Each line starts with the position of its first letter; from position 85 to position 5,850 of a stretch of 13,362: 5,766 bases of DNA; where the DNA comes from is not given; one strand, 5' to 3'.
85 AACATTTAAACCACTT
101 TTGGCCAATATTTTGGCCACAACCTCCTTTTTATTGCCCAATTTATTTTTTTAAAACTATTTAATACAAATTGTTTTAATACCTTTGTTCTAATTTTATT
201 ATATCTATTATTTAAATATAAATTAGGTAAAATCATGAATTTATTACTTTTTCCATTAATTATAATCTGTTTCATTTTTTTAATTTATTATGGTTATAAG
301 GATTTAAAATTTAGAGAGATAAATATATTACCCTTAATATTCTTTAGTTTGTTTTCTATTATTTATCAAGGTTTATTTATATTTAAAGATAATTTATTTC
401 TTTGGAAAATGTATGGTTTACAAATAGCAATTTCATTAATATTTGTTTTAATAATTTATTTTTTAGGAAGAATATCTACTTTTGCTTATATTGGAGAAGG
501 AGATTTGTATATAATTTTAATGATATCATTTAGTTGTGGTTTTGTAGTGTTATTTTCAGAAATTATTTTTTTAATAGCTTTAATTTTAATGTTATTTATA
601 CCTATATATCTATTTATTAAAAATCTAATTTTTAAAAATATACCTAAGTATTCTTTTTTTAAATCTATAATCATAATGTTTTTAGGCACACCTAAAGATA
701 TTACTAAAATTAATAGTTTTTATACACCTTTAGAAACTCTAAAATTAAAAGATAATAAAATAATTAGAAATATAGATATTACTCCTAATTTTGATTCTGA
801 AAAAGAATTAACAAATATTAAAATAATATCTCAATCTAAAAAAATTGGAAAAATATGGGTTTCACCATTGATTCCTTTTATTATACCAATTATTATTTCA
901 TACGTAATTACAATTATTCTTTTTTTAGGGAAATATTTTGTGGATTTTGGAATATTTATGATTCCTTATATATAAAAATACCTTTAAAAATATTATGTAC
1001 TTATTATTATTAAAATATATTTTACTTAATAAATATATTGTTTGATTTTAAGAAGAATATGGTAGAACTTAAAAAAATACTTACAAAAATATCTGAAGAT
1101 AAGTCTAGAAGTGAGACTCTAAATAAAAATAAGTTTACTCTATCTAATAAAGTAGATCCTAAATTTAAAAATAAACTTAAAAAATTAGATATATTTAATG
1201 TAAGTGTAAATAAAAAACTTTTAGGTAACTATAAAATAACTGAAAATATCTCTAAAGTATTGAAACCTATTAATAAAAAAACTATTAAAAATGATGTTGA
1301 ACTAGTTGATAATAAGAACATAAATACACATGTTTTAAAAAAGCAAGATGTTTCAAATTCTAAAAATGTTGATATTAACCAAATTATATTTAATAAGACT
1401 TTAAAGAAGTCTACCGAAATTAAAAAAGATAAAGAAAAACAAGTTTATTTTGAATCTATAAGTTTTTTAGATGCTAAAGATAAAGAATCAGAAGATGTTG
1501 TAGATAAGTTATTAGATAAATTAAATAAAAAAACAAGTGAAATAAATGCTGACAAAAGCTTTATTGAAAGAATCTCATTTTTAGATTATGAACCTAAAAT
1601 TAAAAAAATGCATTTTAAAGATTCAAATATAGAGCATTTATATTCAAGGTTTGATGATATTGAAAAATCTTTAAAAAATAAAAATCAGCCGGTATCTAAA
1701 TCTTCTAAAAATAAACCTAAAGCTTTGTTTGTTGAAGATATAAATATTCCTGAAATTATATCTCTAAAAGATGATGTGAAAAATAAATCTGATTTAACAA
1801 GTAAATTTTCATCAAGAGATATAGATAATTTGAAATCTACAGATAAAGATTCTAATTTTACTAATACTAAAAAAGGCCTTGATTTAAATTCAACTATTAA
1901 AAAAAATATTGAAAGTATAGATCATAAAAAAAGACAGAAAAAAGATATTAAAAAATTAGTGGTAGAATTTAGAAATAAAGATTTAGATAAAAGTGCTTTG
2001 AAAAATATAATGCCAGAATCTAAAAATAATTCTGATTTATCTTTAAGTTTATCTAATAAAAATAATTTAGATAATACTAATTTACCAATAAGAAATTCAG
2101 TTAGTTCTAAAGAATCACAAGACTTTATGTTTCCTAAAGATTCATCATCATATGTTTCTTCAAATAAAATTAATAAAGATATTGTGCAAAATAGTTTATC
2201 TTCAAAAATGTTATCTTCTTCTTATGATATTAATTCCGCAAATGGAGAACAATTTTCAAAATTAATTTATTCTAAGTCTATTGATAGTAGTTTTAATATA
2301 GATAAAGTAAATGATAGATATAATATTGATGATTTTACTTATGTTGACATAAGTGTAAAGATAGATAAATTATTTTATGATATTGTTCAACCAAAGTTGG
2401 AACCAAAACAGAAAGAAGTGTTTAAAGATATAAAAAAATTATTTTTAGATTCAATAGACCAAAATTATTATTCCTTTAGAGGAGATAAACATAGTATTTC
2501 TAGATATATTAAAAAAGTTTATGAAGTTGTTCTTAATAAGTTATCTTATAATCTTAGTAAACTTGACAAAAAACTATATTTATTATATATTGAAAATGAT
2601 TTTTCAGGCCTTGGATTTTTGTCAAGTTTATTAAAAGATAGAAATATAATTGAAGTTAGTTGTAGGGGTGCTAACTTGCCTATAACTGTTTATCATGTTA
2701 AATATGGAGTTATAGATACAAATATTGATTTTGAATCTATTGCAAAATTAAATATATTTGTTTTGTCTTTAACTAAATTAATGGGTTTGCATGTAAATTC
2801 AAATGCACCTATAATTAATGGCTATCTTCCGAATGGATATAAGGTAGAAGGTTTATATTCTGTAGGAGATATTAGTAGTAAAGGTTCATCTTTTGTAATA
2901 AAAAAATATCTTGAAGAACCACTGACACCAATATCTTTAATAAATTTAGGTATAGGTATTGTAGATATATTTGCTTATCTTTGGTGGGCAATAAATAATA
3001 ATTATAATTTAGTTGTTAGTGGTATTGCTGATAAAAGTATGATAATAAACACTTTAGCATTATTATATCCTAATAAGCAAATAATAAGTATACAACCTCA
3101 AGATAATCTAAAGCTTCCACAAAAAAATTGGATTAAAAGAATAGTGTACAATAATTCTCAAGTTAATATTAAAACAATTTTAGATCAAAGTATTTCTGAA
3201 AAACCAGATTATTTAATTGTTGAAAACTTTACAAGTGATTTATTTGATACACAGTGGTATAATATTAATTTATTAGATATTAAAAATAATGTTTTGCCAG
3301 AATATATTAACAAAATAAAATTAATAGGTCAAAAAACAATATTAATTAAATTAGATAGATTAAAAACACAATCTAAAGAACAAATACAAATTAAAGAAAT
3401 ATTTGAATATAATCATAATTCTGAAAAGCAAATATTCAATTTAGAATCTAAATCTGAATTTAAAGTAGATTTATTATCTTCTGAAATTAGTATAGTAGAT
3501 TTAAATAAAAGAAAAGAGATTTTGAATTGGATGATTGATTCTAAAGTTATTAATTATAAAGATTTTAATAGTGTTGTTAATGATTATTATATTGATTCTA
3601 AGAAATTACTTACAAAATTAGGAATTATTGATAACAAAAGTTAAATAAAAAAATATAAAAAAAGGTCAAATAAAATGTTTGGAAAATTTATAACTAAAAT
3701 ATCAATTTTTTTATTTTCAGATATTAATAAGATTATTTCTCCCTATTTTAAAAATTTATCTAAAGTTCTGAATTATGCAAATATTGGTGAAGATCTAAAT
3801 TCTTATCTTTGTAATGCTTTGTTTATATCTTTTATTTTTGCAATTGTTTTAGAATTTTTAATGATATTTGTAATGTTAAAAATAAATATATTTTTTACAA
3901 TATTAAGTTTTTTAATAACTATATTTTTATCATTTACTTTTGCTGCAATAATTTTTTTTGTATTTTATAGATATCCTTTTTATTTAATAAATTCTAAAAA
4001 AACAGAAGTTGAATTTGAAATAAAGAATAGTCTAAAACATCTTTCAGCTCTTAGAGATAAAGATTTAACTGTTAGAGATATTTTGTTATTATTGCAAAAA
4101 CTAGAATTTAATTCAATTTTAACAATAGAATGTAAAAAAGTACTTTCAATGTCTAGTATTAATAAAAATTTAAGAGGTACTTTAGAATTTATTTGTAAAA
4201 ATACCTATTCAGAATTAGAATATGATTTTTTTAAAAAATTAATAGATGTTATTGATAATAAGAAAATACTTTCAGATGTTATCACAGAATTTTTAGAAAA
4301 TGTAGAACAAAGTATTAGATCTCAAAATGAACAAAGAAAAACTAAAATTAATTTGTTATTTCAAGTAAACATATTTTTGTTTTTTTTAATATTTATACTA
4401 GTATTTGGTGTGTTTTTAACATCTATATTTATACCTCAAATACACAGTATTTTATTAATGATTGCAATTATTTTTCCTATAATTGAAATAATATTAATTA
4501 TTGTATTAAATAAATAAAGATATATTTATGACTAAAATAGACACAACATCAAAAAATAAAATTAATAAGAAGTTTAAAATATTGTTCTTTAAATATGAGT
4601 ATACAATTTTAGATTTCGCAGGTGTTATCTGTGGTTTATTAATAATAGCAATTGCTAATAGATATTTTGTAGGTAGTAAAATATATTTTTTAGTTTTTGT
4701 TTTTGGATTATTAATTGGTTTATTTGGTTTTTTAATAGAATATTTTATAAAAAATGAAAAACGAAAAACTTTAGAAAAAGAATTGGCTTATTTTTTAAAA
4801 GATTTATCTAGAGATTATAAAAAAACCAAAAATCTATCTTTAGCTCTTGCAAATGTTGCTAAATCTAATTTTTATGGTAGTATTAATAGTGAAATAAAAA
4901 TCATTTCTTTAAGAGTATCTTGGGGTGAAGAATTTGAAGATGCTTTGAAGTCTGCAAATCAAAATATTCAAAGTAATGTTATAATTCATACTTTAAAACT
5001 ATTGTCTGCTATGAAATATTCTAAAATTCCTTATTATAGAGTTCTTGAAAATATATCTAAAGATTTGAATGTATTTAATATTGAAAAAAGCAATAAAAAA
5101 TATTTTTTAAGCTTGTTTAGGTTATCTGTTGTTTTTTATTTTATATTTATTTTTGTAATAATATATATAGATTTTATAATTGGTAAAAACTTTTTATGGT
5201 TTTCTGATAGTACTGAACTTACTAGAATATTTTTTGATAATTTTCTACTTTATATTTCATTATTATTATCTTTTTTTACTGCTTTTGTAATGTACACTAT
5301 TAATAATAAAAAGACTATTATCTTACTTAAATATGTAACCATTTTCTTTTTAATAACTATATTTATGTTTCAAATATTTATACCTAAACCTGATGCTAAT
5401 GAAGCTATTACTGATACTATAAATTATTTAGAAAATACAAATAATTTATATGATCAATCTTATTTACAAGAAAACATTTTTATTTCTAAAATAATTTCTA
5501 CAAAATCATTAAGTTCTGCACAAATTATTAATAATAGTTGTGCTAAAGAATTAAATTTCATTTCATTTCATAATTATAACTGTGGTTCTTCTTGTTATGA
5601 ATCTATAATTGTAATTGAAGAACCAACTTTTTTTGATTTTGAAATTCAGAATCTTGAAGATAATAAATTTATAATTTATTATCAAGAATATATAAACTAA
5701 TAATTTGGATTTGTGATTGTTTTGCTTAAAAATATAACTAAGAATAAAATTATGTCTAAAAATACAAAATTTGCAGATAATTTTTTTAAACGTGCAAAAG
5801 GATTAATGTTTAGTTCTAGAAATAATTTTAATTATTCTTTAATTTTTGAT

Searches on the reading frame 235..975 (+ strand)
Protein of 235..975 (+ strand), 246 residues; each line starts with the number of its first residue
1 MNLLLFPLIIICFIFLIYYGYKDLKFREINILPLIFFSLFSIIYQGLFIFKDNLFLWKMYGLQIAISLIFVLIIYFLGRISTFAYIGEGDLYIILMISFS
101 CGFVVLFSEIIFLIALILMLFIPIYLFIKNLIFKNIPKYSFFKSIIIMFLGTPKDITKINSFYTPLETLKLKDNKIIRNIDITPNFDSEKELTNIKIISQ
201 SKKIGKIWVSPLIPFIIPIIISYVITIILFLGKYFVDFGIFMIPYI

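Call 4: search_protein_families(library=pfam, proteins=[window:235-975:+], max_evalue=0.01)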
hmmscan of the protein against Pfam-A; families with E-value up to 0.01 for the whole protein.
window:235-975:+ (246 aa): 1 family
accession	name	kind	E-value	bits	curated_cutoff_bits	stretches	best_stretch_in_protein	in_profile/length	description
PF06847.16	Arc_PepC_II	-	2.5e-11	44.4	29.9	1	144-229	2-90/93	Archaeal Peptidase A24 C-terminus Type II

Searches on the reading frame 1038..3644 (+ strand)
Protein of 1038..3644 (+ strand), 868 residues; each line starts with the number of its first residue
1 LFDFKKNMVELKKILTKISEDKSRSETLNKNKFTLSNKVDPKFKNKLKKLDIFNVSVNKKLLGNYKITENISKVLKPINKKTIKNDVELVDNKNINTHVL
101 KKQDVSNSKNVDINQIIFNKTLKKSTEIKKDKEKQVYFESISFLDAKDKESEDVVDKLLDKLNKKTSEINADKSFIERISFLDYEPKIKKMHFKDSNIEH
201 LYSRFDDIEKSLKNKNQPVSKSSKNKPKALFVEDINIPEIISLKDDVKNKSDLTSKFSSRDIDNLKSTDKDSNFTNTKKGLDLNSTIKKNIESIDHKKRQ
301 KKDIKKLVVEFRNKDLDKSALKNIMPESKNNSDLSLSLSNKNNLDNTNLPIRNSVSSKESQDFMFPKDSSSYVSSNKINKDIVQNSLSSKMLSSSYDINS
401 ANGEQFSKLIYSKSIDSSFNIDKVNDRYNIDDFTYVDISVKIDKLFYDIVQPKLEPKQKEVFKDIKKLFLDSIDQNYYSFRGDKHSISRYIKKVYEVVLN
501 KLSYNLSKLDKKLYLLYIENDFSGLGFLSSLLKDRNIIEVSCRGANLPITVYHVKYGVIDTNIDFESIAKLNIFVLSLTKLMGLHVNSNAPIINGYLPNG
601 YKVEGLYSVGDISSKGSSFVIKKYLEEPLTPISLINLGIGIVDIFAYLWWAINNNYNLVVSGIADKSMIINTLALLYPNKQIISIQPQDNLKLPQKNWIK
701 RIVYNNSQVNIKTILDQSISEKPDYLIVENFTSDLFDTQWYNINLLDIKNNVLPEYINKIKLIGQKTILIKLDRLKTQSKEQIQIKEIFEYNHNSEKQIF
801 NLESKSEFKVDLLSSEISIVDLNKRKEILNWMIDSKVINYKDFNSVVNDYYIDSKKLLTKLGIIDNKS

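Call 4: search_protein_families(library=pfam, proteins=[window:1038-3644:+], max_evalue=0.01)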
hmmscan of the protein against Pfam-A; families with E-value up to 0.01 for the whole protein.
window:1038-3644:+ (868 aa): 1 family
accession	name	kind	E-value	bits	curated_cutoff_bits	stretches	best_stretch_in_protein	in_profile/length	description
PF23989.1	PilB3_C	-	0.00034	21.1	27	1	821-860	30-69/83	PilB3-like, C-terminal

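Call 6: search_protein_families(library=ncbifam, proteins=[window:1038-3644:+], max_evalue=0.01)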
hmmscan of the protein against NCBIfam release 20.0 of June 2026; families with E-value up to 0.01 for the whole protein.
window:1038-3644:+ (868 aa): 2 families
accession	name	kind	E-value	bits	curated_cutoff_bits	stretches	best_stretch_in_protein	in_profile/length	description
NF058587.1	archaellum_moto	equivalog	9.5e-35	120.3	550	1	411-729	17-357/527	archaellum flagellar ATPase motor FlaI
TIGR03819.1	heli_sec_ATPase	hypoth_equivalog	0.00049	19.4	373.15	1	516-728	43-259/340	TadA family conjugal transfer-associated ATPase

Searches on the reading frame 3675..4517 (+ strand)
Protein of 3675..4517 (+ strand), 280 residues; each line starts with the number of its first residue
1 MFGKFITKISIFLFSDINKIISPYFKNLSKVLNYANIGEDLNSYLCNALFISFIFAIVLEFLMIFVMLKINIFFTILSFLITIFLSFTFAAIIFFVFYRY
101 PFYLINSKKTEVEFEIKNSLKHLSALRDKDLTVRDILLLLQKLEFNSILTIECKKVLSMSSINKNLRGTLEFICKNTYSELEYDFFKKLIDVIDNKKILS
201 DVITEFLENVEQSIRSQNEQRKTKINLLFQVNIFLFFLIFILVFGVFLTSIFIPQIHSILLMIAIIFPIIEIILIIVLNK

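Call 4: search_protein_families(library=pfam, proteins=[window:3675-4517:+], max_evalue=0.01)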
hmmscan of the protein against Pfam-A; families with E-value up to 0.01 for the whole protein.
window:3675-4517:+ (280 aa): 2 families
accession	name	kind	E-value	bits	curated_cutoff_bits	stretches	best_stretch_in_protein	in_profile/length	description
PF00482.28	T2SSF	-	3.6e-05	24.2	25.2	1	120-246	2-124/125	Type II secretion system (T2SS), protein F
PF20990.2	DUF2207_C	-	0.0019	18.4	33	1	160-277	71-184/247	Predicted membrane protein (DUF2207) C-terminal domain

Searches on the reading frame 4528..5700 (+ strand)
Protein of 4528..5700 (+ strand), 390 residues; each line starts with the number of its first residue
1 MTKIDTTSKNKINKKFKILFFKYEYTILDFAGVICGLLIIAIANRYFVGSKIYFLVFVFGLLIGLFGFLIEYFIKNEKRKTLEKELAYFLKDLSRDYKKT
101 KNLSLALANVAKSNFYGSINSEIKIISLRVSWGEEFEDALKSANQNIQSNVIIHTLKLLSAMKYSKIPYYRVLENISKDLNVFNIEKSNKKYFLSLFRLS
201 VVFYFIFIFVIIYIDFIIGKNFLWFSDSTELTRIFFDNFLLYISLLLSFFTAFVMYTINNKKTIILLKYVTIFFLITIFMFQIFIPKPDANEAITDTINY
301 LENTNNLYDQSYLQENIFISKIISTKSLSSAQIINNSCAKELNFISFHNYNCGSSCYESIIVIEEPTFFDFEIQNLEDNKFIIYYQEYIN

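Call 4: search_protein_families(library=pfam, proteins=[window:4528-5700:+], max_evalue=0.01)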
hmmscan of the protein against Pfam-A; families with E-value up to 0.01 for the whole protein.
window:4528-5700:+ (390 aa): 1 family
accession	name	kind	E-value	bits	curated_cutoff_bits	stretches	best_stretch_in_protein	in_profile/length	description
PF00482.28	T2SSF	-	0.0043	17.5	25.2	1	103-214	15-120/125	Type II secretion system (T2SS), protein F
